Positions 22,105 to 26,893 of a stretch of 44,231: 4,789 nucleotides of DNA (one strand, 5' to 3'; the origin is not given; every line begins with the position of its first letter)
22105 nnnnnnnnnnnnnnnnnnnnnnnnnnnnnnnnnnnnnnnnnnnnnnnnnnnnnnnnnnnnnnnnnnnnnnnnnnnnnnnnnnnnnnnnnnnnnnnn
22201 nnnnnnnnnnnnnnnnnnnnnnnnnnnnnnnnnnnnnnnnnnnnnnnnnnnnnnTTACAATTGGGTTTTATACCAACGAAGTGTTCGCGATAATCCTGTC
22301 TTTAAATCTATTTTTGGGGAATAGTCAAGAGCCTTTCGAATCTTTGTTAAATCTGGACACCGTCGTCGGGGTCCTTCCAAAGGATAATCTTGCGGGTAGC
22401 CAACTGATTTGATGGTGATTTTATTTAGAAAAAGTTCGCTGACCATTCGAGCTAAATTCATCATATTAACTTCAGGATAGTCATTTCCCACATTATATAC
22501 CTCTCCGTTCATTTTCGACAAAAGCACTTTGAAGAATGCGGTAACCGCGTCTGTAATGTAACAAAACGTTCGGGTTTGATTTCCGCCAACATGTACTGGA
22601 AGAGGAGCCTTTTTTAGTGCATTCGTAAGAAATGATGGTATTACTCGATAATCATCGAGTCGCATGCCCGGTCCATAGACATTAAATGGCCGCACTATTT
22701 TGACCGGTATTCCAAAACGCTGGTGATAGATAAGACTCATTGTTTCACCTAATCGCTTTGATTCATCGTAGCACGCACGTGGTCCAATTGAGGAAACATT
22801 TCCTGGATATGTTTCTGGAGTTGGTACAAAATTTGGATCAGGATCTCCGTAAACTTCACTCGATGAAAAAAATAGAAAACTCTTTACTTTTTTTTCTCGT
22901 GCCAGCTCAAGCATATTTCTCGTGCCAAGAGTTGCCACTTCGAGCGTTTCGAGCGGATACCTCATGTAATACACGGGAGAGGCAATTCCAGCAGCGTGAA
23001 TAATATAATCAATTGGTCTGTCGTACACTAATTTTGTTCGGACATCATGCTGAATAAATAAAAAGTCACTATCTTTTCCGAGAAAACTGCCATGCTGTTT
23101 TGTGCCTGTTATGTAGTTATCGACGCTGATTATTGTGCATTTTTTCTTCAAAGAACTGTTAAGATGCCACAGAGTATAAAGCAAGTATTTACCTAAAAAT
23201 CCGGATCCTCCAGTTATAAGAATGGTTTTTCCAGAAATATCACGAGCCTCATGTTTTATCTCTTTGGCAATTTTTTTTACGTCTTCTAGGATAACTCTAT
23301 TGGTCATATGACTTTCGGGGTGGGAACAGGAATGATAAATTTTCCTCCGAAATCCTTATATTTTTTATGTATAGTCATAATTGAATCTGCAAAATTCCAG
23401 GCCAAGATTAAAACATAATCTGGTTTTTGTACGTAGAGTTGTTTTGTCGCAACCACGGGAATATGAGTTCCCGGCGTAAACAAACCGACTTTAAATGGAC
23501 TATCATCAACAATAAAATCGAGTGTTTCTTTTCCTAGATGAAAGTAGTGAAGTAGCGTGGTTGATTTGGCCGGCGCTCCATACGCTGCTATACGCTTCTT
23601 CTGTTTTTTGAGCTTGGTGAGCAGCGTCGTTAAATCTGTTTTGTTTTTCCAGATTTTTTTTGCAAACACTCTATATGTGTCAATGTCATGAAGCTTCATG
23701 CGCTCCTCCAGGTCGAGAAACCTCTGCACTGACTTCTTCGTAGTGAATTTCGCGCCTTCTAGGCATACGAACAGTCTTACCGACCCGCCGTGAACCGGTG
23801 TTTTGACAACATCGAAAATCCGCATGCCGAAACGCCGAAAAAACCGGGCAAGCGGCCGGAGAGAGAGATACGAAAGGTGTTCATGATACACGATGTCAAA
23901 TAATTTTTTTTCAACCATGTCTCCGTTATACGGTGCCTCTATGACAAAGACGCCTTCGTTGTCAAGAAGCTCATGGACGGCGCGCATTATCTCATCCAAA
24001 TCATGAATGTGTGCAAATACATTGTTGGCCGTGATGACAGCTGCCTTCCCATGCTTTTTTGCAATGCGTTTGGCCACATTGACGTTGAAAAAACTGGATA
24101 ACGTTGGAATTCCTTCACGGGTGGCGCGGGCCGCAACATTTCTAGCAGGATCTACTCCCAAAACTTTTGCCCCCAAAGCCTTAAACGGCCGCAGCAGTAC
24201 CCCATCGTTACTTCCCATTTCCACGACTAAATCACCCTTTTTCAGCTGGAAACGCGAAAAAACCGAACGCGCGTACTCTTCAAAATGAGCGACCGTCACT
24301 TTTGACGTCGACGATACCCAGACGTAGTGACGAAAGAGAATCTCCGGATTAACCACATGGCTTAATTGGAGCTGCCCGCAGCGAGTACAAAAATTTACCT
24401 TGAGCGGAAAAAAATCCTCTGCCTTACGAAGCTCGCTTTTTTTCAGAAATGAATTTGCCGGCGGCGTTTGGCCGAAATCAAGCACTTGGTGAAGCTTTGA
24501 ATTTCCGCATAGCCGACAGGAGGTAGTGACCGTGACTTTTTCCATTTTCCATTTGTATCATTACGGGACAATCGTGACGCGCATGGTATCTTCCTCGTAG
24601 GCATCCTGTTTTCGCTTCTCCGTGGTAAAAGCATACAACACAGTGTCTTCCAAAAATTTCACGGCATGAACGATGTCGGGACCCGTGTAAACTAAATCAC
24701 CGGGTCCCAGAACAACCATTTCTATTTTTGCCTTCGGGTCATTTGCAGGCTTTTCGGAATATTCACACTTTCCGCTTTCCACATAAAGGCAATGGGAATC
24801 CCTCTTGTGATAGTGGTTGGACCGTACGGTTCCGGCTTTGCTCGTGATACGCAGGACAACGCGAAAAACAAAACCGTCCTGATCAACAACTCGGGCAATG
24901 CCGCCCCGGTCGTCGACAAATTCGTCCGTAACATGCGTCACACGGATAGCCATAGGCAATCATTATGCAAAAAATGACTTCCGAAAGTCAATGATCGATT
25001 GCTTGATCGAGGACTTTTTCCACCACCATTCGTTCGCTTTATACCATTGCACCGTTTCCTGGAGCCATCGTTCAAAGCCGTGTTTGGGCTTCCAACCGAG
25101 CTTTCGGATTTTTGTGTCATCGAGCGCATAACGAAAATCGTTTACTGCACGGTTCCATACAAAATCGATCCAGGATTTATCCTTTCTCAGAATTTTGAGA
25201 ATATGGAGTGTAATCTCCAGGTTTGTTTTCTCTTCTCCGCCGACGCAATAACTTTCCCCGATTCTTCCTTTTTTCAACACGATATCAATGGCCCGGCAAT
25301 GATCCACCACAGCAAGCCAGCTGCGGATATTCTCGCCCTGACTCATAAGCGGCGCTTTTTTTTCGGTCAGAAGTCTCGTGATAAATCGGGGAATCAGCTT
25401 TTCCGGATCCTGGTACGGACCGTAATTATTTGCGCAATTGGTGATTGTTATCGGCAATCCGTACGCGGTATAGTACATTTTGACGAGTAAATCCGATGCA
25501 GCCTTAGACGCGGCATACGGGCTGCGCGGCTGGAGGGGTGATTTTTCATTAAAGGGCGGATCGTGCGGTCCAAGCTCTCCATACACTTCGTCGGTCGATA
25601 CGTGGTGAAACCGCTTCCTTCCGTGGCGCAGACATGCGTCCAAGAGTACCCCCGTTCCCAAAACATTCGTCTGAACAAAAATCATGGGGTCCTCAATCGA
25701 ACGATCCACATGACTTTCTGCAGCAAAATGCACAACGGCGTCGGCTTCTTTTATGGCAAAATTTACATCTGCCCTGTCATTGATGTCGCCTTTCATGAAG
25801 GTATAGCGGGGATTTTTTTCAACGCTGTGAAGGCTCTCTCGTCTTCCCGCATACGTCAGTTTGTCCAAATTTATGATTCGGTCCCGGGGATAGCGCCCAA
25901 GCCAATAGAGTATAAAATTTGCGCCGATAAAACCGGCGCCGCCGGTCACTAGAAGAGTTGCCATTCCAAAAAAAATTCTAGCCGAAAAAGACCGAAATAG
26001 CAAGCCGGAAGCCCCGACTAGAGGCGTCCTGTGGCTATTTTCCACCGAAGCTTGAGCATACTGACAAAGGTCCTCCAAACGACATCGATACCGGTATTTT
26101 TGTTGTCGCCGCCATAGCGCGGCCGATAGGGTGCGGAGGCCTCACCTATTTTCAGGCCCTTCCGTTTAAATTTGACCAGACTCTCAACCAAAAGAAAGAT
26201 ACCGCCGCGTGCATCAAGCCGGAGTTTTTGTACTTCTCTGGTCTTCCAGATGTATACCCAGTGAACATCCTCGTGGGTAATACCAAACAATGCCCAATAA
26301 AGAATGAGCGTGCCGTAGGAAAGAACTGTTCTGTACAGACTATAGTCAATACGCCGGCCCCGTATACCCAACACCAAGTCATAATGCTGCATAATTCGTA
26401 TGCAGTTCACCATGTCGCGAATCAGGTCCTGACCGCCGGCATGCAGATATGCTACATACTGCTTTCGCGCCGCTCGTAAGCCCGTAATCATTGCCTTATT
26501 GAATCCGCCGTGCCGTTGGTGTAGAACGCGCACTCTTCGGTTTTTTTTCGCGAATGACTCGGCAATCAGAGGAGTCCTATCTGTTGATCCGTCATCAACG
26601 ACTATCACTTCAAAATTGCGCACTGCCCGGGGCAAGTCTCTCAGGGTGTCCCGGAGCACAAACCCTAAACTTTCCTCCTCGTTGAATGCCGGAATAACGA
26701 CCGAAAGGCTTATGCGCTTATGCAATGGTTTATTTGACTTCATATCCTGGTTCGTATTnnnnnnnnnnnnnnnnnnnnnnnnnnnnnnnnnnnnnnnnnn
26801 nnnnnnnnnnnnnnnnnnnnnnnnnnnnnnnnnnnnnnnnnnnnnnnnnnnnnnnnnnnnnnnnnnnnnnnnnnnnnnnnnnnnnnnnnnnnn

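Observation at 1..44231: A glycosylation super-locus of about 40 genes built on lipid-P-sugar synthases plus seven GT-C-like membrane proteins, with no classical export or initiation machinery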

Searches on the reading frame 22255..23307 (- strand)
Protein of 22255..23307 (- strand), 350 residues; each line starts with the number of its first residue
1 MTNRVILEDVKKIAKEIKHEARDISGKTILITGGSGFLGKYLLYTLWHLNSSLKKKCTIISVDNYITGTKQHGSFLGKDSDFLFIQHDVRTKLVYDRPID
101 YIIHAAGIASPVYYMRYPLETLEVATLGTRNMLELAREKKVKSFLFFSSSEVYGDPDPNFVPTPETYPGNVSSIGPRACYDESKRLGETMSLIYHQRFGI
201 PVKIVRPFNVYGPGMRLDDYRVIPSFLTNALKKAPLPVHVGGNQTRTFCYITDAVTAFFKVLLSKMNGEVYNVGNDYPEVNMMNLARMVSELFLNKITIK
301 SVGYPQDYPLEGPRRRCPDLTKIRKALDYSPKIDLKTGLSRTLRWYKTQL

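Call 6: search_protein_families(library=pfam, proteins=[window:22255-23307:-], max_evalue=0.01)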
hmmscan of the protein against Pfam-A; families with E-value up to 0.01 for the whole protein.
window:22255-23307:- (350 aa): 5 families
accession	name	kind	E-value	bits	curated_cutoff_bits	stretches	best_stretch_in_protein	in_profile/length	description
PF01370.27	Epimerase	-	1.2e-45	156.2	20.9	1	29-274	1-240/240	NAD dependent epimerase/dehydratase family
PF16363.11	GDP_Man_Dehyd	-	1.1e-33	117.6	27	1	30-341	1-331/332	GDP-mannose 4,6 dehydratase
PF01073.25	3Beta_HSD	-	1.6e-15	57.4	22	1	30-291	1-266/280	3-beta hydroxysteroid dehydrogenase/isomerase family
PF07993.18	NAD_binding_4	-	2.3e-14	53.6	20.1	1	98-240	88-239/258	Male sterility protein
PF02719.21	Polysacc_synt_2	-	8.3e-09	35.5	20.2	1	29-149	1-128/293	Polysaccharide biosynthesis protein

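Call 50: search_protein_families(library=ncbifam, proteins=[window:22255-23307:-], max_evalue=1e-10)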
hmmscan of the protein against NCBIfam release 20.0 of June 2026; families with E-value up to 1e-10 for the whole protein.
window:22255-23307:- (350 aa): 12 families
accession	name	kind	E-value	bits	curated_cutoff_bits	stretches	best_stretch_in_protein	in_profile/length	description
TIGR01181.1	dTDP_gluc_dehyt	equivalog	1.7e-34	119.4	365.1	1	29-348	2-313/321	dTDP-glucose 4,6-dehydratase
TIGR04180.1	EDH_00030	hypoth_equivalog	1.4e-30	106.4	475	1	29-332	1-295/297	NAD-dependent 4,6-dehydratase LegB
NF011728.1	PRK15181.1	equivalog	9e-27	94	760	1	25-347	14-338/348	Vi polysaccharide biosynthesis UDP-N-acetylglucosaminuronic acid C-4 epimerase TviC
NF008872.0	PRK11908.1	equivalog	1.7e-23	83.3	294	1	28-349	3-338/349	bifunctional UDP-4-keto-pentose/UDP-xylose synthase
NF007490.0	PRK10084.1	subfamily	2.1e-23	82.9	649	1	29-348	3-336/361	dTDP-glucose 4,6-dehydratase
NF005998.1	PRK08125.1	equivalog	4.8e-21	74.8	777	1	19-345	308-648/649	bifunctional UDP-4-amino-4-deoxy-L-arabinose formyltransferase/UDP-glucuronic acid oxidase ArnA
TIGR02197.1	heptose_epim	equivalog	2.6e-20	72.8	274.6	1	29-348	1-315/316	ADP-glyceromanno-heptose 6-epimerase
NF007582.0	PRK10217.1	equivalog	3.8e-19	69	698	1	27-347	2-332/355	dTDP-glucose 4,6-dehydratase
TIGR01179.1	galE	equivalog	9.3e-19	67.4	262.3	1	29-214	2-180/332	UDP-glucose 4-epimerase GalE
TIGR01746.1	Thioester-redct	subfamily_domain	2.7e-12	46.6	213.35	0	97-291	87-279/371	thioester reductase domain-containing protein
NF047922.1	GDPFucSynFcl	equivalog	3.4e-12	46.4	500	1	85-347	41-302/308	GDP-L-fucose synthase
NF007956.0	PRK10675.1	subfamily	4.9e-11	42.3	394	1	29-209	3-179/338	UDP-glucose 4-epimerase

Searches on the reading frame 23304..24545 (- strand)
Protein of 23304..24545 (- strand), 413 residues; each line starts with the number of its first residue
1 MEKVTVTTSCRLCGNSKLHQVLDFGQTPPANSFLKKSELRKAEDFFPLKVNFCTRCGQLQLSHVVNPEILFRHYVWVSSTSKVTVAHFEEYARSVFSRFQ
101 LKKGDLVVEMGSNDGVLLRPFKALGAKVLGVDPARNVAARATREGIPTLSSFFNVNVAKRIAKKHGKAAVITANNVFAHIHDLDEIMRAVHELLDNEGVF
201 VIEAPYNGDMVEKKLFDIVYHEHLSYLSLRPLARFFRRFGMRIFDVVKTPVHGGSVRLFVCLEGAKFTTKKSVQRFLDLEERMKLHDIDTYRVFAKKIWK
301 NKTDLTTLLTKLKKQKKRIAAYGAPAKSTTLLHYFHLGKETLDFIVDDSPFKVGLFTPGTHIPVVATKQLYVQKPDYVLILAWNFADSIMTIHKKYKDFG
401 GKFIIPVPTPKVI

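Call 7: search_protein_families(library=pfam, proteins=[window:23304-24545:-], max_evalue=0.01)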
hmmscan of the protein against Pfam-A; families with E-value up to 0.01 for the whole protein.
window:23304-24545:- (413 aa): 7 families
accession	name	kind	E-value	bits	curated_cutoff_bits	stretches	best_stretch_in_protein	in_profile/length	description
PF08484.17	Methyltransf_14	-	1.7e-56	190.9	23.5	1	250-408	1-160/160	C-methyltransferase C-terminal domain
PF08421.16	Methyltransf_13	-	3.5e-24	85.2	31.3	1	10-71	1-62/62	Putative zinc binding domain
PF13489.12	Methyltransf_23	-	7.2e-19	68.5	27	1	91-243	8-161/164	Methyltransferase domain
PF08242.18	Methyltransf_12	-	2.1e-10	41.6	30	1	108-200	1-98/98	Methyltransferase domain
PF08241.18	Methyltransf_11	-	2e-07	32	21.2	1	109-202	2-95/95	Methyltransferase domain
PF13649.12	Methyltransf_25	-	4.5e-06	27.7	27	1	107-198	1-97/97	Methyltransferase domain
PF13847.12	Methyltransf_31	-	0.0011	19.1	27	1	161-217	66-120/145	Methyltransferase domain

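Call 50: search_protein_families(library=ncbifam, proteins=[window:23304-24545:-], max_evalue=1e-10)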
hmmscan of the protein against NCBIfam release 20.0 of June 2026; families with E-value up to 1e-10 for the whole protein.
window:23304-24545:- (413 aa): 0 families

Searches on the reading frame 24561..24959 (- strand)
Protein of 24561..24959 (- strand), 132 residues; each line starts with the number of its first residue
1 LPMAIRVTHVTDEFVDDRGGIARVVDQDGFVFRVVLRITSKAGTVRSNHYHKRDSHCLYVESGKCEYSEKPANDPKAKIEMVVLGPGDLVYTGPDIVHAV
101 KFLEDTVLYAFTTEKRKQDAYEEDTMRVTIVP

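Call 7: search_protein_families(library=pfam, proteins=[window:24561-24959:-], max_evalue=0.01)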
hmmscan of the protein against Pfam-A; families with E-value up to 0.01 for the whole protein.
window:24561-24959:- (132 aa): 3 families
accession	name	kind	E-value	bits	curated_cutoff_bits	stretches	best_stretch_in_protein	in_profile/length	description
PF07883.17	Cupin_2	-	8.8e-07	29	27.2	1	40-107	5-63/70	Cupin domain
PF14667.12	Polysacc_synt_C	-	0.0015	19.1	28.7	1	16-125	3-110/111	Polysaccharide biosynthesis C-terminal domain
PF08007.18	JmjC_2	-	0.0024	17.9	22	1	67-117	71-123/127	JmjC domain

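Call 50: search_protein_families(library=ncbifam, proteins=[window:24561-24959:-], max_evalue=1e-10)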
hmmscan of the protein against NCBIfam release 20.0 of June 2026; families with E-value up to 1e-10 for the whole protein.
window:24561-24959:- (132 aa): 0 families

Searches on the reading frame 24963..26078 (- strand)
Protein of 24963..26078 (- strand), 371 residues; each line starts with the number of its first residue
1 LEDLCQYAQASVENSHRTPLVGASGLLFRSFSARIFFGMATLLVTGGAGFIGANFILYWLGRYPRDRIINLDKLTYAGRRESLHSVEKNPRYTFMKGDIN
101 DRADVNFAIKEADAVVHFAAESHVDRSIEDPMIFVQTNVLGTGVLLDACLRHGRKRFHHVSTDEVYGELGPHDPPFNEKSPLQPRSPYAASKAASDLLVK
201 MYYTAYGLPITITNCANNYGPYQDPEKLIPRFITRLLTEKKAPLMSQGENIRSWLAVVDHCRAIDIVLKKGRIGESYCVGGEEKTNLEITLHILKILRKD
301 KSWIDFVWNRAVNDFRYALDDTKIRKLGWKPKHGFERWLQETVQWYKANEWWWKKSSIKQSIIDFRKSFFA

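Call 7: search_protein_families(library=pfam, proteins=[window:24963-26078:-], max_evalue=0.01)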
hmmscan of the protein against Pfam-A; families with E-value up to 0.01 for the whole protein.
window:24963-26078:- (371 aa): 7 families
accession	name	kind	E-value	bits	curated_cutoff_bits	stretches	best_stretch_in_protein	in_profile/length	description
PF16363.11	GDP_Man_Dehyd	-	2.5e-75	254.4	27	1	43-342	1-332/332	GDP-mannose 4,6 dehydratase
PF01370.27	Epimerase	-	6.5e-61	206.2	20.9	1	43-280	2-240/240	NAD dependent epimerase/dehydratase family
PF01073.25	3Beta_HSD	-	1.6e-17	63.9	22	1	43-200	1-158/280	3-beta hydroxysteroid dehydrogenase/isomerase family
PF07993.18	NAD_binding_4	-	1.2e-14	54.6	20.1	1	44-249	1-242/258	Male sterility protein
PF02719.21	Polysacc_synt_2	-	4.2e-13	49.6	20.2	1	42-164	1-130/293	Polysaccharide biosynthesis protein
PF04321.23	RmlD_sub_bind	-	6e-11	42.4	27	1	81-201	33-138/287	RmlD substrate binding domain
PF13460.12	NAD_binding_10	-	1.8e-08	34.9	27.2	1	80-198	29-131/184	NAD(P)H-binding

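Call 50: search_protein_families(library=ncbifam, proteins=[window:24963-26078:-], max_evalue=1e-10)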
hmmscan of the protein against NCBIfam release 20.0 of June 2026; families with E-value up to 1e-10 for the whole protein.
window:24963-26078:- (371 aa): 16 families
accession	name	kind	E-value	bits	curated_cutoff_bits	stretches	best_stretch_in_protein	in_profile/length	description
TIGR01181.1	dTDP_gluc_dehyt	equivalog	2.9e-129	430.8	365.1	1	42-355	2-320/321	dTDP-glucose 4,6-dehydratase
NF007490.0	PRK10084.1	subfamily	1.8e-92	310.1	649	1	42-355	3-343/361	dTDP-glucose 4,6-dehydratase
NF007582.0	PRK10217.1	equivalog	3.2e-90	302.8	698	1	39-355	1-340/355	dTDP-glucose 4,6-dehydratase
TIGR04180.1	EDH_00030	hypoth_equivalog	5.9e-37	127.3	475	1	43-294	2-252/297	NAD-dependent 4,6-dehydratase LegB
TIGR01179.1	galE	equivalog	7.9e-31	107.1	262.3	1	42-220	2-178/332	UDP-glucose 4-epimerase GalE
TIGR02622.1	CDP_4_6_dhtase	equivalog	1.5e-23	83.5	278.45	1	39-359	4-341/352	CDP-glucose 4,6-dehydratase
TIGR01472.1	gmd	equivalog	6.8e-17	61.7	415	1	90-271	54-242/342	GDP-mannose 4,6-dehydratase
NF011728.1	PRK15181.1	equivalog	8.1e-17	61.2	760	1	40-263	16-244/348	Vi polysaccharide biosynthesis UDP-N-acetylglucosaminuronic acid C-4 epimerase TviC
TIGR03466.1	HpnA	hypoth_equivalog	2.1e-16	59.7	367.65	1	42-295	3-244/327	hopanoid-associated sugar epimerase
TIGR03589.1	PseB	equivalog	2.5e-16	59.5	407.75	1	39-164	4-127/324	UDP-N-acetylglucosamine 4,6-dehydratase (inverting)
NF007956.0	PRK10675.1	subfamily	1.7e-15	57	394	1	42-196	3-157/338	UDP-glucose 4-epimerase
NF052578.1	StrlDmthSdmBMthl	equivalog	1.8e-15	57.6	600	1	41-295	2-242/328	sterol demethylase protein SdmB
TIGR02197.1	heptose_epim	equivalog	2.1e-15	56.7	274.6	1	42-307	1-272/316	ADP-glyceromanno-heptose 6-epimerase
NF043036.1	ErythonDh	equivalog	6.5e-15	55.1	325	1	42-202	3-163/321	D-erythronate dehydrogenase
TIGR01746.1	Thioester-redct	subfamily_domain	5.3e-14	52.2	213.35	1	42-216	2-193/371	thioester reductase domain-containing protein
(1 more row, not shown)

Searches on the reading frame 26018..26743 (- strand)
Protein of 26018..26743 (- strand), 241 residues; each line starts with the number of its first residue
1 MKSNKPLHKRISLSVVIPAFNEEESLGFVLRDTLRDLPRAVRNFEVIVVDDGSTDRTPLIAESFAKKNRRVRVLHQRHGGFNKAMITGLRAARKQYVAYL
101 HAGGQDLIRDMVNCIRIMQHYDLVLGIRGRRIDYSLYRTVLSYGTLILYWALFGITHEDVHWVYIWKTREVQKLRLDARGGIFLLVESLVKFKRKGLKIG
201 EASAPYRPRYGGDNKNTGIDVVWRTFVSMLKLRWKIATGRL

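Call 7: search_protein_families(library=pfam, proteins=[window:26018-26743:-], max_evalue=0.01)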
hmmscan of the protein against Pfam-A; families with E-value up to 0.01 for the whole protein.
window:26018-26743:- (241 aa): 3 families
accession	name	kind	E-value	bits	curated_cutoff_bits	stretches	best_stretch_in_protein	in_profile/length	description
PF00535.33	Glycos_transf_2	-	5.7e-24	85.4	23.3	1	14-132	1-119/168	Glycosyl transferase family 2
PF13641.12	Glyco_tranf_2_3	-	2.1e-05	25.1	27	1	13-100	3-93/230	Glycosyltransferase like family 2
PF10111.15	Glyco_tranf_2_2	-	0.0026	17.7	27.3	1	14-101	1-89/276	Glycosyltransferase like family 2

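Call 14: search_protein_families(library=ncbifam, proteins=[window:26018-26743:-], max_evalue=0.001)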
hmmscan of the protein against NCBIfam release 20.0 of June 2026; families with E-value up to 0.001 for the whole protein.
window:26018-26743:- (241 aa): 20 families
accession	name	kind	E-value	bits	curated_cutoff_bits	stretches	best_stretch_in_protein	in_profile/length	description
NF007482.0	PRK10073.1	equivalog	9.7e-17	61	423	1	11-102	6-94/334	glycosyltransferase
TIGR03937.1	PgaC_IcaA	equivalog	5.6e-13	48.6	422.3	1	5-101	39-133/407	poly-beta-1,6-N-acetyl-D-glucosamine synthase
NF007986.1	PRK10714.1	equivalog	8.3e-13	48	529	1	12-140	7-137/316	undecaprenyl-phosphate 4-deoxy-4-formamido-L-arabinose transferase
TIGR04283.1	glyco_like_mftF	equivalog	9.9e-13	48.2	182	1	13-102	1-81/221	TIGR04283 family arsenosugar biosynthesis glycosyltransferase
NF047683.1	TeichurnBiosyTuaG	equivalog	4.9e-11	42.7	400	1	11-121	6-114/252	teichuronic acid biosynthesis protein TuaG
NF047588.1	GlcsyltransPgfSStrep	equivalog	8.3e-11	41.6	500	1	12-133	2-126/308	glycosyltransferase PgfS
NF041875.1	EPS_EpsD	equivalog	1.6e-10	40.9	370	1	13-98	1-84/325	exopolysaccharide biosynthesis glycosyltransferase EpsD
TIGR03965.1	mycofact_glyco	equivalog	7.9e-10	38.2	280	1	10-100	73-161/467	mycofactocin biosynthesis glycosyltransferase MftF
NF010496.0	PRK13915.1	equivalog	5.3e-09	35.6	262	1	9-112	29-135/307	glucosyl-3-phosphoglycerate synthase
NF058614.1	PPMAGASynPpgS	equivalog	3.8e-08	33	370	1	15-128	4-113/226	polyprenyl-phospho-N-acetylgalactosaminyl synthase PpgS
NF038302.1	EPS_HpsE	equivalog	1.8e-07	30.4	300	1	12-100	2-93/307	hormogonium polysaccharide biosynthesis glycosyltransferase HpsE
TIGR04182.1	glyco_TIGR04182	equivalog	3.3e-07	30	325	1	14-212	3-196/293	S-layer glycoprotein N-glycosyltransferase AglJ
TIGR03469.1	HpnB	hypoth_equivalog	3.2e-06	26.4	379.25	1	13-111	46-150/386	hopene-associated glycosyltransferase HpnB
NF050050.1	ProtGlycPglI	equivalog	3.3e-06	26.7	500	1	12-105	3-95/306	GalNAc(5)-diNAcBac-PP-undecaprenol beta-1,3-glucosyltransferase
TIGR04009.1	wcaE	equivalog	1.7e-05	24.2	369.2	1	13-116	3-104/248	colanic acid biosynthesis glycosyltransferase WcaE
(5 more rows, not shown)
